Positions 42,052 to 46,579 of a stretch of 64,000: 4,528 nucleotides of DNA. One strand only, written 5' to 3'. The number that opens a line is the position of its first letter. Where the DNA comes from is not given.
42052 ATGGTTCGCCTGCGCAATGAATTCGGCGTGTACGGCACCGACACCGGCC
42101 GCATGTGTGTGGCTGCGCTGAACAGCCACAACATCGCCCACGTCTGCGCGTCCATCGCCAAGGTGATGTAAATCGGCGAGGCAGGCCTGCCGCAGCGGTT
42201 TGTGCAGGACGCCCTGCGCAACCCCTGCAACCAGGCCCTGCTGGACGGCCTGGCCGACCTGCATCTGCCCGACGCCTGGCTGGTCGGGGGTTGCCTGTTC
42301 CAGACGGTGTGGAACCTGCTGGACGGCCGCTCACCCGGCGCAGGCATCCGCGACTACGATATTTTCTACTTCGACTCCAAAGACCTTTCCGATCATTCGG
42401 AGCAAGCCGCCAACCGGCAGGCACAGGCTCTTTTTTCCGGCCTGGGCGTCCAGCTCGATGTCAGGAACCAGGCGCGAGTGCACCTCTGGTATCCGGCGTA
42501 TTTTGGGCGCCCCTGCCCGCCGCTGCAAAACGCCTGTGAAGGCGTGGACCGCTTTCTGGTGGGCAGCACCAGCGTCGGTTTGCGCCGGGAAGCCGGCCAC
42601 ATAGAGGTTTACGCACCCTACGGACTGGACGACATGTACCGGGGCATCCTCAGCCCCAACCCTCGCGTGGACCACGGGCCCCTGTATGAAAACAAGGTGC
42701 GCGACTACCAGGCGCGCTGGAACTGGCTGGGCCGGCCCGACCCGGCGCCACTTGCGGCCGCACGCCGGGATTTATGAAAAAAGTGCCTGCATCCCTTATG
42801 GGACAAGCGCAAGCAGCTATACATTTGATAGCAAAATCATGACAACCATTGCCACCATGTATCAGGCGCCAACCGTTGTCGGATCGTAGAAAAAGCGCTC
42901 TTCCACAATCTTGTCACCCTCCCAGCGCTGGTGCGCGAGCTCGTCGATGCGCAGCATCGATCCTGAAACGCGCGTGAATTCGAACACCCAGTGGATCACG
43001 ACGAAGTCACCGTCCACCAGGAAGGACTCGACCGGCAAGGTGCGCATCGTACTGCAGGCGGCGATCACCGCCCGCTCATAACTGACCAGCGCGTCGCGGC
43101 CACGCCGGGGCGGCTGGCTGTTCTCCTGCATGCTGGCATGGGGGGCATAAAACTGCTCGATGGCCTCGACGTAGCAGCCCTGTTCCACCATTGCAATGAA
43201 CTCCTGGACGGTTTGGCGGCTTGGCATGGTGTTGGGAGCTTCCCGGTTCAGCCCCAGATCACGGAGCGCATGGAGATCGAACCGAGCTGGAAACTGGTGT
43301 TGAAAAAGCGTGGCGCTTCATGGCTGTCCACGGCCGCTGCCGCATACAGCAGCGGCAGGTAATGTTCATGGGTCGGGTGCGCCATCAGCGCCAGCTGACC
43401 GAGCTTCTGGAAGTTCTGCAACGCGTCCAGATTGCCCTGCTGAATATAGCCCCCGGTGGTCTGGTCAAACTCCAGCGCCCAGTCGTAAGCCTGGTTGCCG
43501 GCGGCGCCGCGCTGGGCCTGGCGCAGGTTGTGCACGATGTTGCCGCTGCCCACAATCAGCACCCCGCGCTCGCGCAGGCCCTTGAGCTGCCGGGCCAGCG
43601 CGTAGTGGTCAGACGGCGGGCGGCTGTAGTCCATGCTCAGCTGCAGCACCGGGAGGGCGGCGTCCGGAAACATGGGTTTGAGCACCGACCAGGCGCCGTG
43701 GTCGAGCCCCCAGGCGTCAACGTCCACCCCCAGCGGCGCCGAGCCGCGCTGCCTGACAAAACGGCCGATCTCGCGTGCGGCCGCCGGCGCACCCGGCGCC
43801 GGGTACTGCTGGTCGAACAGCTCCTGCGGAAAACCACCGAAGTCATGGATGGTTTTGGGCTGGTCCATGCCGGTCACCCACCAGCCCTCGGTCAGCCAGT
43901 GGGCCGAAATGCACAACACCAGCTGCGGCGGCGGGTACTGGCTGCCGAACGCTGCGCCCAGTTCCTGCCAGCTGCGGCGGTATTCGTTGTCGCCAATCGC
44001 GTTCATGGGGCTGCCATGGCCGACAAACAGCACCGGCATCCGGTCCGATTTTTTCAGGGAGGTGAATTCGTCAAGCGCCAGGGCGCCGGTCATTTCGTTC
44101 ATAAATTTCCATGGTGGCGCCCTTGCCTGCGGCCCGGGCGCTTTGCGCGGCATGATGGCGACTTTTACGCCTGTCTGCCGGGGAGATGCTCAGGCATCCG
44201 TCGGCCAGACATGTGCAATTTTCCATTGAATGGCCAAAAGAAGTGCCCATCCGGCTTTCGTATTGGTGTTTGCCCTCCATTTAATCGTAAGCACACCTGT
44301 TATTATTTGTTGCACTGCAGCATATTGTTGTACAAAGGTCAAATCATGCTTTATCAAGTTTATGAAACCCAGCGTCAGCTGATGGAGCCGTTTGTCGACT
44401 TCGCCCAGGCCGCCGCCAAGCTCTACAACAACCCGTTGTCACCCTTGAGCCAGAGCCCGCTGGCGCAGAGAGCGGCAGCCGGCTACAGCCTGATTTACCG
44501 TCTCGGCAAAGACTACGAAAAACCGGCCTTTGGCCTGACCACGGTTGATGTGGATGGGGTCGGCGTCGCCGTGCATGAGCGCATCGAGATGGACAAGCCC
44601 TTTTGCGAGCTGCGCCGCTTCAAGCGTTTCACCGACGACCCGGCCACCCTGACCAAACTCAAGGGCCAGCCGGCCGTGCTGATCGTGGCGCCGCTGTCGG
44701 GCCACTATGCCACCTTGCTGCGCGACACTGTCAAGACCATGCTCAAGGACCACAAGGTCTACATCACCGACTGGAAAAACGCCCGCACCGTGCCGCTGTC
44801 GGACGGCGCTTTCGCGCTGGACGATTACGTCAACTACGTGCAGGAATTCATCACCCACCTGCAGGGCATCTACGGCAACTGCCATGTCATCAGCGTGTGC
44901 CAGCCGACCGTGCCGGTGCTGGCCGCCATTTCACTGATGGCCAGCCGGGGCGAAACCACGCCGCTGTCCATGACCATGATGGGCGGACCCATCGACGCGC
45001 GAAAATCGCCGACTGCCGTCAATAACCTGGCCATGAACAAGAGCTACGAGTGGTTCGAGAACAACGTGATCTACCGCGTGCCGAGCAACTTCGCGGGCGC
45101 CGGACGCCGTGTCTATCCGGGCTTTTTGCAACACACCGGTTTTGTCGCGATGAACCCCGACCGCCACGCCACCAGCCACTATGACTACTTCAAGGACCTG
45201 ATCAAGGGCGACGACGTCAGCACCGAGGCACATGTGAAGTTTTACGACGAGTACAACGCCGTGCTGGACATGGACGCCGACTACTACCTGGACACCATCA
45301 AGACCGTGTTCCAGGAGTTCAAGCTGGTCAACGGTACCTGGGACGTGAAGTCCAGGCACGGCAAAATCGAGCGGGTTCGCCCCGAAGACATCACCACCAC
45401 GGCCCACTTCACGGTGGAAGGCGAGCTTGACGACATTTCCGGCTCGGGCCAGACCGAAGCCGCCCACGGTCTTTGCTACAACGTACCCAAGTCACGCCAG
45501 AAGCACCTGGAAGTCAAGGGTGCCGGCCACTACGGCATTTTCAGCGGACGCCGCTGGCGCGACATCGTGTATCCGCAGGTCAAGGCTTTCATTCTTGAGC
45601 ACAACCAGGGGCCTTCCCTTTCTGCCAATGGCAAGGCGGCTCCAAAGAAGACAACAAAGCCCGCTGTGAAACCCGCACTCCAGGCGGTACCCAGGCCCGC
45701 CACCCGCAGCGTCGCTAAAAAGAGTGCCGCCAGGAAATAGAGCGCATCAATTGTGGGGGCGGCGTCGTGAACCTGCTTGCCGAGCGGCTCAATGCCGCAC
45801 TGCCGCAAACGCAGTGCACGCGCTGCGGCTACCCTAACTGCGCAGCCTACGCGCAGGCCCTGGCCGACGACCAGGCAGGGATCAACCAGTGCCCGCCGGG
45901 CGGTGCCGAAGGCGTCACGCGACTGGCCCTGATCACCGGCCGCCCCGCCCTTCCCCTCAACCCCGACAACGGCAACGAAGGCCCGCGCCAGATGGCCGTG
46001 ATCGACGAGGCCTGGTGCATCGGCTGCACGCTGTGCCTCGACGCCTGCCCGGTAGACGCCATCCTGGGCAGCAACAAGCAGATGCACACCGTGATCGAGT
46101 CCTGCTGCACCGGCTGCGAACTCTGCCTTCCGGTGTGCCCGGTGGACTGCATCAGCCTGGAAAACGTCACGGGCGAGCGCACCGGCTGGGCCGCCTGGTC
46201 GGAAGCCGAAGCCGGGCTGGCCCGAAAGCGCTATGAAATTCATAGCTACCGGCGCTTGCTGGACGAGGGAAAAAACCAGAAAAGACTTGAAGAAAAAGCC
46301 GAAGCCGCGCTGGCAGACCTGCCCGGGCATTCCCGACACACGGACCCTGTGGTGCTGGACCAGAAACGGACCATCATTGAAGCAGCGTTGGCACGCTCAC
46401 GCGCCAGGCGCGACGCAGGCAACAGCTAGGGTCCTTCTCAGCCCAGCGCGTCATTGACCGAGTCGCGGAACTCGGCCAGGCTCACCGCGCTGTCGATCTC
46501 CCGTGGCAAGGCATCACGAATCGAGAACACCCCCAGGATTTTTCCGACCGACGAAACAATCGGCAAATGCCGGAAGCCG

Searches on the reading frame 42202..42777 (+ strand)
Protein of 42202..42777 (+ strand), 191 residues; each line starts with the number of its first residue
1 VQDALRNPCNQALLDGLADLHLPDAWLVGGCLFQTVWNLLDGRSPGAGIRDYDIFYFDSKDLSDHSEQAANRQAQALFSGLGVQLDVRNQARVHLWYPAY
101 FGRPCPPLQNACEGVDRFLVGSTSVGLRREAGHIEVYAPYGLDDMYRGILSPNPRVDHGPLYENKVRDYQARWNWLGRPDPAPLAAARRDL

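Call 80: search_protein_families(library=pfam, proteins=[window:42202-42777:+], max_evalue=0.00001)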
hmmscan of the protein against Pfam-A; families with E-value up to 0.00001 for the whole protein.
window:42202-42777:+ (191 aa): 1 family
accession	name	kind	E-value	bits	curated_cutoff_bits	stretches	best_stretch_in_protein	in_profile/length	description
PF06042.17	NTP_transf_6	-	4e-46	157.2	25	1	17-176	3-157/159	Nucleotidyltransferase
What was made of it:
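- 42766..42834 (-): Copy filling the 84-nt convergent spacer between an NTP_transf_6 gene (42202-42777, +) and a SnoaL-like gene (42862-43227, -). Pfam (call 80).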

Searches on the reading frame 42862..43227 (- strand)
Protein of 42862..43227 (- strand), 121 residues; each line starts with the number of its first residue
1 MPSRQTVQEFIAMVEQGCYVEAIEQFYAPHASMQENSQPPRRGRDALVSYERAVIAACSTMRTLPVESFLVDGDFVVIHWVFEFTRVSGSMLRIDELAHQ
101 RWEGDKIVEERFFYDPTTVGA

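Call 80: search_protein_families(library=pfam, proteins=[window:42862-43227:-], max_evalue=0.00001)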
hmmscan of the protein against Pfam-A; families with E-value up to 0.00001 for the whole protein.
window:42862-43227:- (121 aa): 2 families
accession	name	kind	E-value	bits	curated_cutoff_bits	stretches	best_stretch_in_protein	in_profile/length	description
PF12680.13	SnoaL_2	-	1.2e-12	48.7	27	1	7-109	1-101/102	SnoaL-like domain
PF07366.18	SnoaL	-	4.4e-10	39.9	28.4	1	6-118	2-121/126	SnoaL-like polyketide cyclase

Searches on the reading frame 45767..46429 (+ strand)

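Call 13: search_protein_families(library=pfam, proteins=[window:45767-46429:+])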
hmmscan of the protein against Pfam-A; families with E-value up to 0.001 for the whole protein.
window:45767-46429:+ (220 aa): 11 families
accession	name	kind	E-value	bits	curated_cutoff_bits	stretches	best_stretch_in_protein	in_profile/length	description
PF14697.11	Fer4_21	-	3.5e-17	62.7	35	1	77-131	1-59/59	4Fe-4S dicluster domain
PF04060.18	FeS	-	1.2e-12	47.8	23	1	12-44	1-33/33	Putative Fe-S cluster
PF00037.32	Fer4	-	1.1e-11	44.5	21.1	2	78-99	2-23/24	4Fe-4S binding domain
PF12838.12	Fer4_7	-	5.2e-10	40.1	27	1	84-128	2-52/52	4Fe-4S dicluster domain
PF12797.12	Fer4_2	-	1.8e-07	31.1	24.5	1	78-96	4-22/22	4Fe-4S binding domain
PF13484.11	Fer4_16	-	2.6e-07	31.8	30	1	84-104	2-22/66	4Fe-4S double cluster binding domain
PF25160.1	LdpA_Fe-S-bd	-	4.5e-07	30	27.6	1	90-131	9-45/49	LdpA Fe-S cluster-binding domain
PF13187.11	Fer4_9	-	3.3e-06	27.4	27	1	84-129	2-52/52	4Fe-4S dicluster domain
PF13237.11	Fer4_10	-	1.5e-05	25.3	25.5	1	77-125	2-53/53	4Fe-4S dicluster domain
PF13183.11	Fer4_8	-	6.4e-05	23.8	27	0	84-101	5-22/68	4Fe-4S dicluster domain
PF12837.12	Fer4_6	-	0.00035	20.8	25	1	77-99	2-24/24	4Fe-4S binding domain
